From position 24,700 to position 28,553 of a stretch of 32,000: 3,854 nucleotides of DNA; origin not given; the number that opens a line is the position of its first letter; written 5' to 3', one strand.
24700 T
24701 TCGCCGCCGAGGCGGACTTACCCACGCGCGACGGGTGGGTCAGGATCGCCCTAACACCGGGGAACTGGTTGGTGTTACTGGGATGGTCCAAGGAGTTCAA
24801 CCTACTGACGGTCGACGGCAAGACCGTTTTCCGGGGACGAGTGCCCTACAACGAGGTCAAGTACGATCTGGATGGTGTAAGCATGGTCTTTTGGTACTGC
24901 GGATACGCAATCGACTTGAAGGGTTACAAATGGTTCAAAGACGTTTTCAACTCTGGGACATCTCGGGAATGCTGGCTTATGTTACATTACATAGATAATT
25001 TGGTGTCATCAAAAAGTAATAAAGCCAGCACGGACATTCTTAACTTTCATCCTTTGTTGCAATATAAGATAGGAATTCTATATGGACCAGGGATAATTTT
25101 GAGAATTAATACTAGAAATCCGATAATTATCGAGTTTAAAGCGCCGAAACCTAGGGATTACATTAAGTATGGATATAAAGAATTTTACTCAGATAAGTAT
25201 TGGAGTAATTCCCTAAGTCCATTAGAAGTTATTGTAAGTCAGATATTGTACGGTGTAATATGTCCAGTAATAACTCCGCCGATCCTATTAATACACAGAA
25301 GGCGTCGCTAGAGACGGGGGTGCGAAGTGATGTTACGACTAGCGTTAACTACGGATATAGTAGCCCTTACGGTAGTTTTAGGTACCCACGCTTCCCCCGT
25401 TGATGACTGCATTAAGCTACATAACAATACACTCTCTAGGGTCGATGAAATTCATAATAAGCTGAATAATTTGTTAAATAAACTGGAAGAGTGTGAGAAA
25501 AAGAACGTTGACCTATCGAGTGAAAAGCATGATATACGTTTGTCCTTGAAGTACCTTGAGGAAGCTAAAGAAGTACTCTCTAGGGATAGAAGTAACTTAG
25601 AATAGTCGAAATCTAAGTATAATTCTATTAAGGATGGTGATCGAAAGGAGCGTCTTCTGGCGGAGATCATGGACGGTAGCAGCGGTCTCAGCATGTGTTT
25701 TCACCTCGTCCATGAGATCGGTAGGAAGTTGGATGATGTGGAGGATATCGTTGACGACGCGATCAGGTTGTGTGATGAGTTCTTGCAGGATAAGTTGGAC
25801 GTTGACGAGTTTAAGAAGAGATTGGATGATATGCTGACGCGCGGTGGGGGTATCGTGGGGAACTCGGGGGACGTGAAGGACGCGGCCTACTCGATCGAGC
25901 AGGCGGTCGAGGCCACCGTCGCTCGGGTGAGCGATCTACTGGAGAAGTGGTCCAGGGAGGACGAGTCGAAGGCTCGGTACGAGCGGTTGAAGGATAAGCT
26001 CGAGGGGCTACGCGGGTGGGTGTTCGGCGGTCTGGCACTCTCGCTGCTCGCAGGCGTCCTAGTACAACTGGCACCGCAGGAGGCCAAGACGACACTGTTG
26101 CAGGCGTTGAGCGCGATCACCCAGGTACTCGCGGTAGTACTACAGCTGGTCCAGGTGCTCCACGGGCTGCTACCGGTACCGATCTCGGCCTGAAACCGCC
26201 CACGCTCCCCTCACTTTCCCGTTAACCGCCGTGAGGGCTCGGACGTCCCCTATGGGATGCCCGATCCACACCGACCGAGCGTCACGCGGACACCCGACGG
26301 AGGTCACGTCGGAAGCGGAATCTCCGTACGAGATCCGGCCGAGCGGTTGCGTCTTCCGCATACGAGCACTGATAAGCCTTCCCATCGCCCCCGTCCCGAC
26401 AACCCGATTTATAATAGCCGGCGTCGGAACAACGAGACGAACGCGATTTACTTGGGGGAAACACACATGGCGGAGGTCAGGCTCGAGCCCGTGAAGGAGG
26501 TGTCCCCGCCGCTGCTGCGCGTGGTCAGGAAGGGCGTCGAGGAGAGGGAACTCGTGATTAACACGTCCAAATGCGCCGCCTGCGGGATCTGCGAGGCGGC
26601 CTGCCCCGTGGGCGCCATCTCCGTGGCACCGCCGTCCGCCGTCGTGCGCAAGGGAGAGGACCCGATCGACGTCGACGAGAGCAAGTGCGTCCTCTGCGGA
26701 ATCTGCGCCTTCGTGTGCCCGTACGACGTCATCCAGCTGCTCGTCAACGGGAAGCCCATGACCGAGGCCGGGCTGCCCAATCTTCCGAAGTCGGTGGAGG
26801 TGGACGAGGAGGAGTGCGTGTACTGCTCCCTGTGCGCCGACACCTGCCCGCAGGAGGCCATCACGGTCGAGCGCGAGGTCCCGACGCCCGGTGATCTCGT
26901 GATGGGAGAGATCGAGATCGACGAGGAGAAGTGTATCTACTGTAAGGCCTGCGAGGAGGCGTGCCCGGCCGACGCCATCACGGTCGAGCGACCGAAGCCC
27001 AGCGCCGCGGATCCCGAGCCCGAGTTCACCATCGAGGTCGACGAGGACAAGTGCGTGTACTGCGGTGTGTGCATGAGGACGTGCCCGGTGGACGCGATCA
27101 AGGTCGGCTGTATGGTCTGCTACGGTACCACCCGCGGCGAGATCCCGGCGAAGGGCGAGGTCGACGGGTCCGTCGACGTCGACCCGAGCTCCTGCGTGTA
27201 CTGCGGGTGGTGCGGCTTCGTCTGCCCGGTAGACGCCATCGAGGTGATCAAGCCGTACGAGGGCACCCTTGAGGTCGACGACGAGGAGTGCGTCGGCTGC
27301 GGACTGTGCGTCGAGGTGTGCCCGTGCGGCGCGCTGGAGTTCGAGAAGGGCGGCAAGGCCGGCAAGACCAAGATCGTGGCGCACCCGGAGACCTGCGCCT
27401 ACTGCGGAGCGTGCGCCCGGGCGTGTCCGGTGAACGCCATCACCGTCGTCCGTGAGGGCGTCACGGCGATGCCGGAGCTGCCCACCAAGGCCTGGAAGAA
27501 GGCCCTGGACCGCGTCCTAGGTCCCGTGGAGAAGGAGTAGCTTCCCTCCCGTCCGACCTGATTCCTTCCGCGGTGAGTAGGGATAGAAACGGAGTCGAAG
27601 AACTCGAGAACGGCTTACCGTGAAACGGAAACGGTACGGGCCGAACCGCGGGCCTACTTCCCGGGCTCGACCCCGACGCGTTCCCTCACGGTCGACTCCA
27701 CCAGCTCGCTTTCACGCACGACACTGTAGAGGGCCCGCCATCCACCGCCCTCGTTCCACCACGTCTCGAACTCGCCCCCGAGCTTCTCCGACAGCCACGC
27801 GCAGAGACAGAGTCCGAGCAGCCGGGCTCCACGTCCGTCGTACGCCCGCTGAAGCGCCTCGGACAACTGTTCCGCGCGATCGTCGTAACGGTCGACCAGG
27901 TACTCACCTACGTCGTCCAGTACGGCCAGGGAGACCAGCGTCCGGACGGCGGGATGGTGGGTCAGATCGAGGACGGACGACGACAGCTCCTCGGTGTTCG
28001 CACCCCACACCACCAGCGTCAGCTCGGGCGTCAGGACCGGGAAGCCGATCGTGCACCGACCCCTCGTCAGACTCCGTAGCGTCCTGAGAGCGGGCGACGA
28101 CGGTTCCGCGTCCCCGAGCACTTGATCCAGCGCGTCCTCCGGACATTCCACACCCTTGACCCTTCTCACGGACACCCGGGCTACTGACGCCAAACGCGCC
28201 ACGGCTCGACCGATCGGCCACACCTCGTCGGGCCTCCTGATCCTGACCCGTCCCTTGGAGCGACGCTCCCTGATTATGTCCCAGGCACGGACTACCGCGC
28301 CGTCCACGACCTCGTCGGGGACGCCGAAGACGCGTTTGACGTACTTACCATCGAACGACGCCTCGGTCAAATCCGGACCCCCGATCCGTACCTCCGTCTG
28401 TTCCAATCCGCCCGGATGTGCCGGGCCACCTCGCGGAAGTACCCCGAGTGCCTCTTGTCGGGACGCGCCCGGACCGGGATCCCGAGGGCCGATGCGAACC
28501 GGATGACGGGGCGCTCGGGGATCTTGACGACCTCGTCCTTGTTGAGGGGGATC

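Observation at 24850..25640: Intragenic compositional chimera: a ~0.7 kb ~30-35% GC cassette crosses a gene boundary yet stays homologous to a GC-rich paralog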

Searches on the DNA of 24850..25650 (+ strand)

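Call 78: search_dna_similar(query=window:24850-25650:+, collection=phages, mode=distant, max_evalue=0.001, max_rows=10)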
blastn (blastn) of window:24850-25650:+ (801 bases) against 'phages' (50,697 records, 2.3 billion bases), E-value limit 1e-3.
No match.

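Call 79: search_dna_similar(query=window:24850-25650:+, collection=plasmids, mode=distant, max_evalue=0.001, max_rows=10)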
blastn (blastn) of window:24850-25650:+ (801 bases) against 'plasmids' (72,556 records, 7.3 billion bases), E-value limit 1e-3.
No match.

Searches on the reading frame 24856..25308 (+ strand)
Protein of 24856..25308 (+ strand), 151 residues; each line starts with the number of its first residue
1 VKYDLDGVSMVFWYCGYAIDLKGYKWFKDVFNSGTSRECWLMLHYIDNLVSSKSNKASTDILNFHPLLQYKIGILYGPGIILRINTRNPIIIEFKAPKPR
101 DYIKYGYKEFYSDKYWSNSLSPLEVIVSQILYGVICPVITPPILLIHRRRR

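Call 34: find_related_loci(query=window:24856-25308:+, collection=viral_contigs, flank=4000)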
Query seq(151 aa) (151 aa) in viral_contigs; peptide patterns used: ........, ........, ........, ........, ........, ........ (x = any residue, [..] = any of these).
7 stretches matched a pattern, but none encodes a relative of the query by tblastn (E <= 1e-3).

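Call 36: find_related_loci(query=A3, collection=metagenome_contigs, flank=4000)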
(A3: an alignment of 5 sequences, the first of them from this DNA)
Query A3 (151 aa) in metagenome_contigs; peptide patterns used: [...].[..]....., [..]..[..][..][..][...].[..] (x = any residue, [..] = any of these).
90 stretches matched a pattern; 1 encode a relative of the query (tblastn E <= 1e-3); 1 distinct loci.
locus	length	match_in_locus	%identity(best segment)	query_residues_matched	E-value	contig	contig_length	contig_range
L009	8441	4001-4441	34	1-143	3e-26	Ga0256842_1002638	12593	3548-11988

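Call 77: search_dna_similar(query=window:24856-25308:+, collection=phages, mode=protein, max_evalue=0.01, max_rows=10)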
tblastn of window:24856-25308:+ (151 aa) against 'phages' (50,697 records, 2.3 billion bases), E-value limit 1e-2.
No match.

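Call 86: search_protein_representatives(protein=window:24856-25308:+)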
Query: 151 residues. Proteins with E-value up to 0.001 (for the whole library): 5; up to 1e-10: 4; up to 1e-30: 2. The best 5 are listed.
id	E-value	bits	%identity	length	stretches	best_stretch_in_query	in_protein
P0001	8.2e-99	344.2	100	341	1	1-151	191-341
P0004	2.7e-37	144.2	54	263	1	1-145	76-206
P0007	6.2e-22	94.3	39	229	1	1-130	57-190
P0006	6.2e-14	68.3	44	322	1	1-135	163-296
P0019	5.9e-05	39.1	33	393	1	1-115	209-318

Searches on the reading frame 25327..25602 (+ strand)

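Call 7: search_protein_families(library=pfam, proteins=[window:25327-25602:+], max_evalue=0.1)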
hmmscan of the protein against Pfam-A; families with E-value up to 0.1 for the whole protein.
window:25327-25602:+ (92 aa): 1 family
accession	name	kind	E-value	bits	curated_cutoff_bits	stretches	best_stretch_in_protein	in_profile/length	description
PF04678.18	MCU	-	0.025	15.1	30.8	1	30-86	27-83/177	Mitochondrial calcium uniporter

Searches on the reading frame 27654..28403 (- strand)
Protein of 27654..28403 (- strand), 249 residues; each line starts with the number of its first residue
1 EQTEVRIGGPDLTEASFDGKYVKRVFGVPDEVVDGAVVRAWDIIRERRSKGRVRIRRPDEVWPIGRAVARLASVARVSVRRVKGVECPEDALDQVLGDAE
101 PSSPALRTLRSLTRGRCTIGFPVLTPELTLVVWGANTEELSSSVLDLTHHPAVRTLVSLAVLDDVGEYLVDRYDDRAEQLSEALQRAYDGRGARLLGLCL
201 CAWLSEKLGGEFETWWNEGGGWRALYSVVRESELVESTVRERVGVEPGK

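Call 43: search_protein_families(library=pfam, proteins=[window:27654-28403:-], max_evalue=0.01)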
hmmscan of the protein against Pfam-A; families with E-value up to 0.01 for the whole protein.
window:27654-28403:- (249 aa): 0 families

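Call 56: find_related_loci(query=window:27654-28403:-, collection=genome_contigs, flank=10000)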
Query window:27654-28403:- (249 aa) in genome_contigs; peptide patterns used: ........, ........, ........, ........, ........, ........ (x = any residue, [..] = any of these).
118 stretches matched a pattern, but none encodes a relative of the query by tblastn (E <= 1e-3).
